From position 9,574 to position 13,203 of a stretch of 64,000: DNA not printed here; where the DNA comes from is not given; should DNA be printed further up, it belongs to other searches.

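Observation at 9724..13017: PNPase with histone-H1-like Lys/Ala/Thr-rich N-terminal tail and ~400-aa Arg/Asp/Gly-rich intrinsically disordered C-terminal tail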

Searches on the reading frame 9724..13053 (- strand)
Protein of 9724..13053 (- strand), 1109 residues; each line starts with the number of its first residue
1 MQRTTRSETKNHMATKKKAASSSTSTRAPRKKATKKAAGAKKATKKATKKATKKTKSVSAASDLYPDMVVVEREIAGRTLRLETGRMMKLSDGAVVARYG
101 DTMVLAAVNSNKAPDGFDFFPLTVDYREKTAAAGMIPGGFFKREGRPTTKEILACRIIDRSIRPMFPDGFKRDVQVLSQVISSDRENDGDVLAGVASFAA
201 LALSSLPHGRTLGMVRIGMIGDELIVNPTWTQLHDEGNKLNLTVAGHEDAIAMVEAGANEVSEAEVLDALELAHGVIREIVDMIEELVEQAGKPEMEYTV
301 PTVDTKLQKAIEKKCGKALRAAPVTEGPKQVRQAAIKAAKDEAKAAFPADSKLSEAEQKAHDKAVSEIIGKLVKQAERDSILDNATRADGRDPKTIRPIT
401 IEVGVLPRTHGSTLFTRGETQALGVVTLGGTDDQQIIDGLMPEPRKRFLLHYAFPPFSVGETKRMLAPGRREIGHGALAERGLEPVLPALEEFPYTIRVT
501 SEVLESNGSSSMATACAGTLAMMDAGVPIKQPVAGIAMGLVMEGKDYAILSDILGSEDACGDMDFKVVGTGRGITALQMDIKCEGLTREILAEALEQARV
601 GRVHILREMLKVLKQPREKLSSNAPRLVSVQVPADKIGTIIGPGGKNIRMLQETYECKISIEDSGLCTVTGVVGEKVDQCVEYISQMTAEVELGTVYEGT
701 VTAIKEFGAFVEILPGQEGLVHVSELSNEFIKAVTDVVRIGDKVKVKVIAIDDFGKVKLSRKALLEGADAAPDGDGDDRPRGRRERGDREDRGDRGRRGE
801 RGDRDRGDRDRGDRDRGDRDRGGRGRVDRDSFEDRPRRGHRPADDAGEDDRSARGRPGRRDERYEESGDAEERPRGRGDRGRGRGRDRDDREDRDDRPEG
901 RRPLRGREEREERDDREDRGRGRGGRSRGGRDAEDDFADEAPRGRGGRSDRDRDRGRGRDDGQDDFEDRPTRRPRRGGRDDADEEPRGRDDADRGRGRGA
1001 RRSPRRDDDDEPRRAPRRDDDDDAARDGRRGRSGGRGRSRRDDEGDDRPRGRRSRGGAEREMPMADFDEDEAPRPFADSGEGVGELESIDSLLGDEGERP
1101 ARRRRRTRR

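Call 5: search_protein_families(library=pfam, proteins=[window:9724-13017:-], max_evalue=0.01)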
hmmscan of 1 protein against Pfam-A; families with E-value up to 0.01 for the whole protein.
window:9724-13017:- (1097 aa): 5 families
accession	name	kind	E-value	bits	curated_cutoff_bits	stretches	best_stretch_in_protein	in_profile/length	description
PF01138.27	RNase_PH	-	2e-51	174.3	25.5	2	384-516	2-130/130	3' exoribonuclease family, domain 1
PF03725.20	RNase_PH_C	-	1.4e-20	73.4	20.8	2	202-262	5-65/67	3' exoribonuclease family, domain 2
PF00575.29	S1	-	3.6e-18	66.1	22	1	679-750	2-74/74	S1 RNA binding domain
PF00013.35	KH_1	-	3.3e-13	49.6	21.5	1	617-673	3-65/66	KH domain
PF03726.19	PNPase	-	1.3e-07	32.4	24.6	1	295-380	2-81/81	Polyribonucleotide nucleotidyltransferase, RNA binding domain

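Call 6: search_protein_families(library=ncbifam, proteins=[window:9724-13017:-], max_evalue=0.01)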
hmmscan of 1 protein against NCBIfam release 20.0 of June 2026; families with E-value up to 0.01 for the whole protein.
window:9724-13017:- (1097 aa): 38 families (the best 25 are shown)
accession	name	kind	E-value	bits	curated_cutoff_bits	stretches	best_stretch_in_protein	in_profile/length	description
TIGR03591.1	polynuc_phos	equivalog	1.2e-283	942.8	525.05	1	63-751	2-688/689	polyribonucleotide nucleotidyltransferase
NF008805.1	PRK11824.1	equivalog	1.4e-278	926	471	1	60-751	3-682/683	polyribonucleotide nucleotidyltransferase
TIGR02696.1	pppGpp_PNP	exception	3.2e-184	614.3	1106.75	1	62-747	13-718/720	guanosine pentaphosphate synthetase I/polyribonucleotide nucleotidyltransferase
TIGR02065.1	ECX1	equivalog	1.1e-31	110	318.7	1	369-595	3-220/230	exosome complex exonuclease Rrp41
NF006363.0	PRK08582.1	equivalog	4.5e-22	78.7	171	1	679-772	3-92/140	S1 domain-containing RNA-binding protein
NF005973.0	PRK08059.1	equivalog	2.5e-21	76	148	1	675-757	1-84/123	S1 domain-containing post-transcriptional regulator GSP13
NF004473.0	PRK05807.1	equivalog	3e-21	76.2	178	1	679-752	3-75/136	S1 domain-containing RNA-binding protein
NF040579.1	S1_dom_CvfD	subfamily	1.9e-20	73.2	117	1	680-755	2-78/113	CvfD/Ygs/GSP13 family RNA-binding post-transcriptional regulator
NF005208.0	PRK06676.1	equivalog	2.7e-20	72.7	368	1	674-760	271-358/391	30S ribosomal protein S1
NF000907.0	PRK00087.1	equivalog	2.4e-18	65.7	624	1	676-753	473-550/671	bifunctional 4-hydroxy-3-methylbut-2-enyl diphosphate reductase/30S ribosomal protein S1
NF010379.0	PRK13806.1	equivalog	3.3e-17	62.3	648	1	673-750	194-271/491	30S ribosomal protein S1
NF005573.0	PRK07252.1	equivalog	3.5e-15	56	183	1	681-754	3-77/120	S1 RNA-binding domain-containing protein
NF004952.0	PRK06299.1-2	equivalog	9.9e-15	53.8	524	1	675-741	297-364/580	30S ribosomal protein S1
NF005911.0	PRK07899.1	equivalog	6.2e-14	51.5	691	1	674-753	201-280/486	30S ribosomal protein S1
NF004953.0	PRK06299.1-3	equivalog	5.2e-13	48.2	720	1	674-750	291-369/580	30S ribosomal protein S1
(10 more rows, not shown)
